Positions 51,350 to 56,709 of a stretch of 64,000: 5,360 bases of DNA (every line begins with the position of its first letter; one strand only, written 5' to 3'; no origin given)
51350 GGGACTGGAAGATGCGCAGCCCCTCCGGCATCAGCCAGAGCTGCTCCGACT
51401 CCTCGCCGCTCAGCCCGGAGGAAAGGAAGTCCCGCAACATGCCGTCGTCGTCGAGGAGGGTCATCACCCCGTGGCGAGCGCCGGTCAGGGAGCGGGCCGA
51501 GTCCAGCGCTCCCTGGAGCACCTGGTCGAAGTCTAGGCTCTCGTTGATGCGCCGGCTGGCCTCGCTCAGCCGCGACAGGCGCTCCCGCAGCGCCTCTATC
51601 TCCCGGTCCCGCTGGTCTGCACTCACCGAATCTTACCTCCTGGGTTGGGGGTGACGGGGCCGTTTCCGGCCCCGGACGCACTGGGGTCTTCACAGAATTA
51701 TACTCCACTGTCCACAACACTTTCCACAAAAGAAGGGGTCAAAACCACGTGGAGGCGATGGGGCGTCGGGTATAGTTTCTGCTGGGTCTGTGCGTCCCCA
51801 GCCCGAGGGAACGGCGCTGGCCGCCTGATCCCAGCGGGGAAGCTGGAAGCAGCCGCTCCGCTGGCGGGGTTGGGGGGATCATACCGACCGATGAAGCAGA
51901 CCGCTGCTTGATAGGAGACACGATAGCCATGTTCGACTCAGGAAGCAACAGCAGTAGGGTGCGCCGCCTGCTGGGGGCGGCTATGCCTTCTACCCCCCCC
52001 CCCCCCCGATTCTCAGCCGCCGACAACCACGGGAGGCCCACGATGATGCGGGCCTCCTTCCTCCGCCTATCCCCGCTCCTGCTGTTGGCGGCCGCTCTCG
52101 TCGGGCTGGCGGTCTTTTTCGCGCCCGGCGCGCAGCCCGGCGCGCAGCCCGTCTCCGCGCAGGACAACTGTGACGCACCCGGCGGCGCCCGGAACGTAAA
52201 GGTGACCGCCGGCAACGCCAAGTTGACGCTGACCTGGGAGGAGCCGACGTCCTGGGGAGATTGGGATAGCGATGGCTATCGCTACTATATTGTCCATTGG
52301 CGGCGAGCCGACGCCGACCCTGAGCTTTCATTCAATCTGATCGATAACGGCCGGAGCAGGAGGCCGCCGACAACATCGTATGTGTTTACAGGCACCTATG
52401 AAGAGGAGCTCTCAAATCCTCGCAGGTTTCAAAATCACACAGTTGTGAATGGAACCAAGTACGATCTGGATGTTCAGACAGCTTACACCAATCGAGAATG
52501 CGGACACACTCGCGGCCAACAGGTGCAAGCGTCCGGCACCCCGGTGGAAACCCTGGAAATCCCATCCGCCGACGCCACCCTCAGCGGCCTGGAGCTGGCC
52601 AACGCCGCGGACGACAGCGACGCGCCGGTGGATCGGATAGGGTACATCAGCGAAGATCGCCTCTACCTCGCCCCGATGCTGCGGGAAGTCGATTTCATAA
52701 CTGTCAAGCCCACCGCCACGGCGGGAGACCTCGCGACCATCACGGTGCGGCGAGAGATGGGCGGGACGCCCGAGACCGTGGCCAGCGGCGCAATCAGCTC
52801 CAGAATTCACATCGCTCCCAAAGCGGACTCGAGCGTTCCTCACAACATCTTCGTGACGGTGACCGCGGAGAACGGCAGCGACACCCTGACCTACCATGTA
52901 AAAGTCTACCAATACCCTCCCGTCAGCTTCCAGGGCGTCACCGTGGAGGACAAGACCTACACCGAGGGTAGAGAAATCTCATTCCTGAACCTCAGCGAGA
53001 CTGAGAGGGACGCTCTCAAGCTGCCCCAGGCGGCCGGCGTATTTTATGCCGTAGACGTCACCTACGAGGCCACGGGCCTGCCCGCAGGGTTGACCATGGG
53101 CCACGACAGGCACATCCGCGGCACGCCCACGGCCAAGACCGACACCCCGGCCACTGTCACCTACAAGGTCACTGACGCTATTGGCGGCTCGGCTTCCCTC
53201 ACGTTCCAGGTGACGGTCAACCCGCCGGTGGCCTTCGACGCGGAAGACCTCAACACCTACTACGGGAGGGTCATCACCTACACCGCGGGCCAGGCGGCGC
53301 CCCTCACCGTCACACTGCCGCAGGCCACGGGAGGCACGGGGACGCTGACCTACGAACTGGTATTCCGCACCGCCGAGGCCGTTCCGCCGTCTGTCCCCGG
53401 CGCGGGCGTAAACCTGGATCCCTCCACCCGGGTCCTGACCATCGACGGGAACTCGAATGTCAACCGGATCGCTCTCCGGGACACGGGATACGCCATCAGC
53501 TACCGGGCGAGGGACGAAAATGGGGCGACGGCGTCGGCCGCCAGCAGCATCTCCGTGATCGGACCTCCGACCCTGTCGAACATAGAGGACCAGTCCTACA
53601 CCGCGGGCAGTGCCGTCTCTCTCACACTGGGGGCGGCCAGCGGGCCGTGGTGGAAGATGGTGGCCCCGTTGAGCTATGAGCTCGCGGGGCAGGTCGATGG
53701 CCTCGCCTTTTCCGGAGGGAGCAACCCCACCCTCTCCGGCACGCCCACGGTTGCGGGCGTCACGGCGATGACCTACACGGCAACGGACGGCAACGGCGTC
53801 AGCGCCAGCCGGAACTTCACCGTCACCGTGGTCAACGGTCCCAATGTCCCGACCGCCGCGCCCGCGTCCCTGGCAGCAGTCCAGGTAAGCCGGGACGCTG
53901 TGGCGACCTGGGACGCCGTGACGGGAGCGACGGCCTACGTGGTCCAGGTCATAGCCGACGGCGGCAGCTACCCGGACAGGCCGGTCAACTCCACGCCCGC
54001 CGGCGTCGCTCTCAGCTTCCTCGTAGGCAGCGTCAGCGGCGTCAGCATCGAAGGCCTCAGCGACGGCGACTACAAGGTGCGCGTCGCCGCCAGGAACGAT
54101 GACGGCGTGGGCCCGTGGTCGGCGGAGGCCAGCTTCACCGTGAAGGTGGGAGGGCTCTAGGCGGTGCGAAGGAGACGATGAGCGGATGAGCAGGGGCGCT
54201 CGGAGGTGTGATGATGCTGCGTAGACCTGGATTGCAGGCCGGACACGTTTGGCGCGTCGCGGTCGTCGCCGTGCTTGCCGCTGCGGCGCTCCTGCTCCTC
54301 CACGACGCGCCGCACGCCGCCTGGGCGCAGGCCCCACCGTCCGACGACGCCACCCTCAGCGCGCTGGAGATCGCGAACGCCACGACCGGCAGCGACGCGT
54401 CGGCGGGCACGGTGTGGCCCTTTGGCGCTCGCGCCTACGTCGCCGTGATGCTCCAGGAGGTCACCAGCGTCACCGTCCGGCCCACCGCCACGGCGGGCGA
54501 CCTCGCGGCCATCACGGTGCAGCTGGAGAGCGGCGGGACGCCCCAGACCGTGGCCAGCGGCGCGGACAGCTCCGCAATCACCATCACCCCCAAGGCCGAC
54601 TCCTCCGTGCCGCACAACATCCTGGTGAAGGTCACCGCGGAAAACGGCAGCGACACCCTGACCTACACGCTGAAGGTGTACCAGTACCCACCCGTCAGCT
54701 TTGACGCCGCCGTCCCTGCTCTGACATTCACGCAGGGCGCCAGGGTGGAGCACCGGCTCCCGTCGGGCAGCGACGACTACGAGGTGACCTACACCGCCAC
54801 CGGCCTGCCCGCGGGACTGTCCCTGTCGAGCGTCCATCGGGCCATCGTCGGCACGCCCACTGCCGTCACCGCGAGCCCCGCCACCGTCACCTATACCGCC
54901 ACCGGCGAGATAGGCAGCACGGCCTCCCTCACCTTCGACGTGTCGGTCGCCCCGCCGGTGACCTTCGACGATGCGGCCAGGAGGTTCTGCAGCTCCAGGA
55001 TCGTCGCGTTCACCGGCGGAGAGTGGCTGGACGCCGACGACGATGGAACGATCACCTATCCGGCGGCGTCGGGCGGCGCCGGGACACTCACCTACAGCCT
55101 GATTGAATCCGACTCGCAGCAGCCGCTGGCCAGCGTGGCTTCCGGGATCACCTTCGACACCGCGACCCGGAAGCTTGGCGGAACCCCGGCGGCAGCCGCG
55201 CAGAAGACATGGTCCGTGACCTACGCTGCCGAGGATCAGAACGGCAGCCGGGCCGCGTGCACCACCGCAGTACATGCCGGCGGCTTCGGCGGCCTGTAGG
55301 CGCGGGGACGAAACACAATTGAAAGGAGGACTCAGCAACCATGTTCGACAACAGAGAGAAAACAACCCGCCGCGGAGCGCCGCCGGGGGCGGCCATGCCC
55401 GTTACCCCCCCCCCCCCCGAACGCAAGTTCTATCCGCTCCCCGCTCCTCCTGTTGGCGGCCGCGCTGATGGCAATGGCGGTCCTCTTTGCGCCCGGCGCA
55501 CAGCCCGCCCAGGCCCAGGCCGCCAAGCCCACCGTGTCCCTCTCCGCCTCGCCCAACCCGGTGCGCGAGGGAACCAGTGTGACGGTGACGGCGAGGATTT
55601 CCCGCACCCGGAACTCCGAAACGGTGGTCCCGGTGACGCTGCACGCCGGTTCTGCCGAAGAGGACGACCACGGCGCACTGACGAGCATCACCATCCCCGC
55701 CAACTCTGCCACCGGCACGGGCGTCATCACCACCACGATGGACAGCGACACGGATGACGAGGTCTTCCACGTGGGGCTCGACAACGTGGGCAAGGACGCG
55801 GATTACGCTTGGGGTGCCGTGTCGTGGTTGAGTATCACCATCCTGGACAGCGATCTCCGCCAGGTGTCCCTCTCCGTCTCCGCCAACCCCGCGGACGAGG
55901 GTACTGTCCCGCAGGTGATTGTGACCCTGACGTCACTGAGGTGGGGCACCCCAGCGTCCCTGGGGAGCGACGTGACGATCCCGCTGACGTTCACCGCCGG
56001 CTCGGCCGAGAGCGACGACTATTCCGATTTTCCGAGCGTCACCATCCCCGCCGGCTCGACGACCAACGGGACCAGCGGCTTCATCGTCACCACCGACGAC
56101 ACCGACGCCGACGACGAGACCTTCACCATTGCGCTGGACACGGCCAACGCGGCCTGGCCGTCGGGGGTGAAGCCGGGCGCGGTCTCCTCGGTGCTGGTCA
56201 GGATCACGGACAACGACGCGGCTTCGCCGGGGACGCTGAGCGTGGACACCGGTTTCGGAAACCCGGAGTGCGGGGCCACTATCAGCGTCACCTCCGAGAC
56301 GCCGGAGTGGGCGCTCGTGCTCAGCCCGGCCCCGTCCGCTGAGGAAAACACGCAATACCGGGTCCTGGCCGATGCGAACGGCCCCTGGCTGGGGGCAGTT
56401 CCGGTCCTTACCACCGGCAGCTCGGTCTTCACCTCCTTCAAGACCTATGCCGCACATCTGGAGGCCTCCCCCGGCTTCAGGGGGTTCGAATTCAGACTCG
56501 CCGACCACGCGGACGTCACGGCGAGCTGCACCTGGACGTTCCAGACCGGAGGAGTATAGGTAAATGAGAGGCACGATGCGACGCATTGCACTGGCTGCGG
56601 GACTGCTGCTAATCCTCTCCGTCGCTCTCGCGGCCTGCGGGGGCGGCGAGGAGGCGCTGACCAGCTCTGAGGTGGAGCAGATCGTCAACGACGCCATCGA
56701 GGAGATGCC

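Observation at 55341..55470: C14 tract splits a Calx-beta surface-protein gene from its conserved start: candidate phase-variable OFF state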

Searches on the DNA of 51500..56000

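Call 35: search_rna_families(source=window, start=51500, end=56000, threshold=evalue, max_evalue=1)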
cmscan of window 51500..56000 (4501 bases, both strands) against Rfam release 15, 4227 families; matches with E-value up to 1: 0.
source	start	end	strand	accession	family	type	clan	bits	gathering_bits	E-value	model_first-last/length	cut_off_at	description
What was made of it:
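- No Rfam family matches (call 35).
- Tried and rejected: No Rfam match at E up to 1 in 51500-56000 (call 35).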

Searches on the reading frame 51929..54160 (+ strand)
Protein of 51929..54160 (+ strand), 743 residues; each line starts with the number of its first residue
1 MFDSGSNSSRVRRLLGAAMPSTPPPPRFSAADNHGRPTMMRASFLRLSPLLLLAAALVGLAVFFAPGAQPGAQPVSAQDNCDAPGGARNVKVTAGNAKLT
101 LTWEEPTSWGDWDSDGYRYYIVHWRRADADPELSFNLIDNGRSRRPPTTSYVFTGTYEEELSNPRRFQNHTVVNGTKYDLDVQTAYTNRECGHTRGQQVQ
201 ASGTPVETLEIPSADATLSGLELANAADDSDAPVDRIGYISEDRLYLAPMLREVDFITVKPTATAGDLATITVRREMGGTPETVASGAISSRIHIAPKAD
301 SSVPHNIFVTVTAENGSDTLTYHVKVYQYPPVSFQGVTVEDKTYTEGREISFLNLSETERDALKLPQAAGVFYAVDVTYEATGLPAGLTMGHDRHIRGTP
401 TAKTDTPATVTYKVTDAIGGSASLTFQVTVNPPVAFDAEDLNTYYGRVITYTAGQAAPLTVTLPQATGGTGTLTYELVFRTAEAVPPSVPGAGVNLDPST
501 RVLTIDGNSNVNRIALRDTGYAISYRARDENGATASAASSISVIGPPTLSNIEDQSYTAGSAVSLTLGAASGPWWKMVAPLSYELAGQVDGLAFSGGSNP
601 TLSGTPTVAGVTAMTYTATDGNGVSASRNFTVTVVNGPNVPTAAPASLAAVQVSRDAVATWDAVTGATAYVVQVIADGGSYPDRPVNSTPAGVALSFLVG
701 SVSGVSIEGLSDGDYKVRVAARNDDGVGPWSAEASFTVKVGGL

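Call 9: search_protein_families(library=pfam, proteins=[window:51929-54160:+], max_evalue=0.01)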
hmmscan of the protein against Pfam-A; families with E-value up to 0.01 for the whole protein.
window:51929-54160:+ (743 aa): 7 families
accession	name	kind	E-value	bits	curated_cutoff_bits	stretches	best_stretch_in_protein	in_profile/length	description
PF05345.18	He_PIG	-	1.7e-13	51.2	24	2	376-431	36-96/96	Putative Ig domain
PF00041.27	fn3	-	5.1e-08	33.5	25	1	644-736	2-83/84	Fibronectin type III domain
PF17963.7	Big_9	-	3.5e-06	28.3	23.6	1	341-429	9-89/89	Bacterial Ig domain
PF02494.22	HYR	-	0.00049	20.8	21.7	0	609-634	56-81/81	HYR domain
PF17892.7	Cadherin_5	-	0.0006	20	26.5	0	388-431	55-98/98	Cadherin-like domain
PF12733.13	Cadherin-like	-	0.0051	17.7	24.2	1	251-327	23-87/89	Cadherin-like beta sandwich domain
PF07495.19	Y_Y_Y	-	0.0064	16.8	26.6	0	705-740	30-64/65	Y_Y_Y domain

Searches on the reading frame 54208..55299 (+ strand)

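Call 9: search_protein_families(library=pfam, proteins=[window:54208-55299:+], max_evalue=0.01)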
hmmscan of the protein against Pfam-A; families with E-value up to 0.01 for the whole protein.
window:54208-55299:+ (363 aa): 3 families
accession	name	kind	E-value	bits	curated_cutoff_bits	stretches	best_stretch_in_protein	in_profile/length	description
PF05345.18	He_PIG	-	1.7e-12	48.1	24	2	169-247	8-95/96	Putative Ig domain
PF12733.13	Cadherin-like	-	6.5e-06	26.9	24.2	1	76-158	17-87/89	Cadherin-like beta sandwich domain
PF02494.22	HYR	-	0.0015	19.2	21.7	0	336-355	60-79/81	HYR domain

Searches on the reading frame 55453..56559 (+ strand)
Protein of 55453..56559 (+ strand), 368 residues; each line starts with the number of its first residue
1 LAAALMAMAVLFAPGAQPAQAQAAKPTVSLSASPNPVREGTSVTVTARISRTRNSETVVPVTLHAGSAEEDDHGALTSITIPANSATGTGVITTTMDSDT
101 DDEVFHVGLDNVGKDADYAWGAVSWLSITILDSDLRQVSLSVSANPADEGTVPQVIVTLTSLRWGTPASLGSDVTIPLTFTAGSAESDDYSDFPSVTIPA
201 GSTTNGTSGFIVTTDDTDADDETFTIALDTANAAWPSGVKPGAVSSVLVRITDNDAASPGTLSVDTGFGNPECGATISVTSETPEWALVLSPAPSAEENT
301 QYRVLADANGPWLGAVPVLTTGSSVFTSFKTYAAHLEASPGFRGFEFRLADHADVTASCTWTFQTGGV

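Call 9: search_protein_families(library=pfam, proteins=[window:55453-56559:+], max_evalue=0.01)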
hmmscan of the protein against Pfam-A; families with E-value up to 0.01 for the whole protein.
window:55453-56559:+ (368 aa): 2 families
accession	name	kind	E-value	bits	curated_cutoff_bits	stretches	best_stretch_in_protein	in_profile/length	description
PF16397.10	DUF5006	-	0.00053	19.6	34.1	0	172-236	175-240/263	Domain of unknown function (DUF5006)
PF03160.20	Calx-beta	-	0.0047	17.4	27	0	168-247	33-113/119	Calx-beta domain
